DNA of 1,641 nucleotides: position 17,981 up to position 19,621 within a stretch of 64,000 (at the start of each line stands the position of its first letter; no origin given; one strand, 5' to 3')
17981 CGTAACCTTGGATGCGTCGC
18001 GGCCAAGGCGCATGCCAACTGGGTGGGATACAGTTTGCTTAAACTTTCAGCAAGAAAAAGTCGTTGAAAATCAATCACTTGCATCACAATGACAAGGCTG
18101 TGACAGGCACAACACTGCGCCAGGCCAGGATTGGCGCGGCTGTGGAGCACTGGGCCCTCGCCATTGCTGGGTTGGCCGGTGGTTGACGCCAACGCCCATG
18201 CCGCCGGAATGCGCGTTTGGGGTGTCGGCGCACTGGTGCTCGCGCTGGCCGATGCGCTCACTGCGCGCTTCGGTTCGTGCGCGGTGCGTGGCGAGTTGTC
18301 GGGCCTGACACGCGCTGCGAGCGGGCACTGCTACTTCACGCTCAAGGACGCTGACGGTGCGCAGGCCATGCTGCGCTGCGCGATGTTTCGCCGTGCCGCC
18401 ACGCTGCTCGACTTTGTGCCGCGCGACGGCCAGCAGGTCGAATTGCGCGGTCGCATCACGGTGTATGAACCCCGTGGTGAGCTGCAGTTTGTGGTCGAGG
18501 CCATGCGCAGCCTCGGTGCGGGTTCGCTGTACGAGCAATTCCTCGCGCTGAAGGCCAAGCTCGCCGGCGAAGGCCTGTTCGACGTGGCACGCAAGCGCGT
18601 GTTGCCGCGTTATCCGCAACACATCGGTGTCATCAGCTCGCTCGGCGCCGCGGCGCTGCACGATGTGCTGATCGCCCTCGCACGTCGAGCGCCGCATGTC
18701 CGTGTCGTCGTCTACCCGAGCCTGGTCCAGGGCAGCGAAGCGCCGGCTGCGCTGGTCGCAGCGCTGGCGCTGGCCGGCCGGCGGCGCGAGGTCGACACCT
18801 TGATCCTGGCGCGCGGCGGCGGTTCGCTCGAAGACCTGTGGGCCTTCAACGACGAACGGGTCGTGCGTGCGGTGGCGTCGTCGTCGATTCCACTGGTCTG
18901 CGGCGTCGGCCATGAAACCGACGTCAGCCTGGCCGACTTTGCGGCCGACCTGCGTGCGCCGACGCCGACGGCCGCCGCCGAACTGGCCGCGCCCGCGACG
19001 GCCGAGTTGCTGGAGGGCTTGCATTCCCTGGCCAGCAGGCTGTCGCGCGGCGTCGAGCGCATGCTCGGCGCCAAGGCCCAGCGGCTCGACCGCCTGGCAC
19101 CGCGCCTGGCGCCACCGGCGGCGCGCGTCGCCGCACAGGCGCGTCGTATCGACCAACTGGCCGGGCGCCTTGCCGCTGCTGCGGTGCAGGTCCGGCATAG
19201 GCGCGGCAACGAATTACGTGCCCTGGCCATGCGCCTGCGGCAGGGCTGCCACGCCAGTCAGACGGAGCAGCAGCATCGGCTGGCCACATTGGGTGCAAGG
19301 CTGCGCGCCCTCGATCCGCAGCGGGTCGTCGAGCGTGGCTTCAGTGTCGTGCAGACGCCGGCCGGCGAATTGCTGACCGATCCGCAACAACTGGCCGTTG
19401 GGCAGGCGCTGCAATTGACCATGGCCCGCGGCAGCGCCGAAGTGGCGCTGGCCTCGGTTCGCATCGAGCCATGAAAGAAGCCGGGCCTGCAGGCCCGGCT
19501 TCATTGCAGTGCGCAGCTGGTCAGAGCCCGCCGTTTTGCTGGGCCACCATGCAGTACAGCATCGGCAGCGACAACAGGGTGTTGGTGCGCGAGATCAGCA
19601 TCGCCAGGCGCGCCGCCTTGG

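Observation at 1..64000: Block-wise clustering of frameshifts, often as compensating indel pairs, including in essential genes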

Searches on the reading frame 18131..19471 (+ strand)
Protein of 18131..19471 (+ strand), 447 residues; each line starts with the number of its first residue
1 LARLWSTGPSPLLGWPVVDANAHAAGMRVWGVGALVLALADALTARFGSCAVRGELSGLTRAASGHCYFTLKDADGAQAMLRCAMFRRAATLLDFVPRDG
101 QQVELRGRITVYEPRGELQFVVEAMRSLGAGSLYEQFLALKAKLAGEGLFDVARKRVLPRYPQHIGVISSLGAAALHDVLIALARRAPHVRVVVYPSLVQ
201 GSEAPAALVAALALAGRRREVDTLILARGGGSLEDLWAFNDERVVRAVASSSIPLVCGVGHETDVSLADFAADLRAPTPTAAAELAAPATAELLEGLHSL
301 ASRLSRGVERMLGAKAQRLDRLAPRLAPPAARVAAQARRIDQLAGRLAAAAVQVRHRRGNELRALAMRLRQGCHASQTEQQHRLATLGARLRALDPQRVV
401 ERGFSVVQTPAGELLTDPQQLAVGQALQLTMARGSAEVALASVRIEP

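Call 50: search_protein_families(library=pfam, proteins=[window:18131-19471:+], max_evalue=0.00001)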
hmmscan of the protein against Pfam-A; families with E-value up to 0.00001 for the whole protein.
window:18131-19471:+ (447 aa): 3 families
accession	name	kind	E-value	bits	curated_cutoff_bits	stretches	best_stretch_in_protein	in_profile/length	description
PF02601.20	Exonuc_VII_L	-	3.7e-91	306.3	35.9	1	149-438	1-314/315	Exonuclease VII, large subunit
PF13742.12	tRNA_anti_2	-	5.9e-25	87.8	27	1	32-126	3-95/95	OB-fold nucleic acid binding domain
PF01336.31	tRNA_anti-codon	-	1.1e-06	28.9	27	1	52-126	3-73/75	OB-fold nucleic acid binding domain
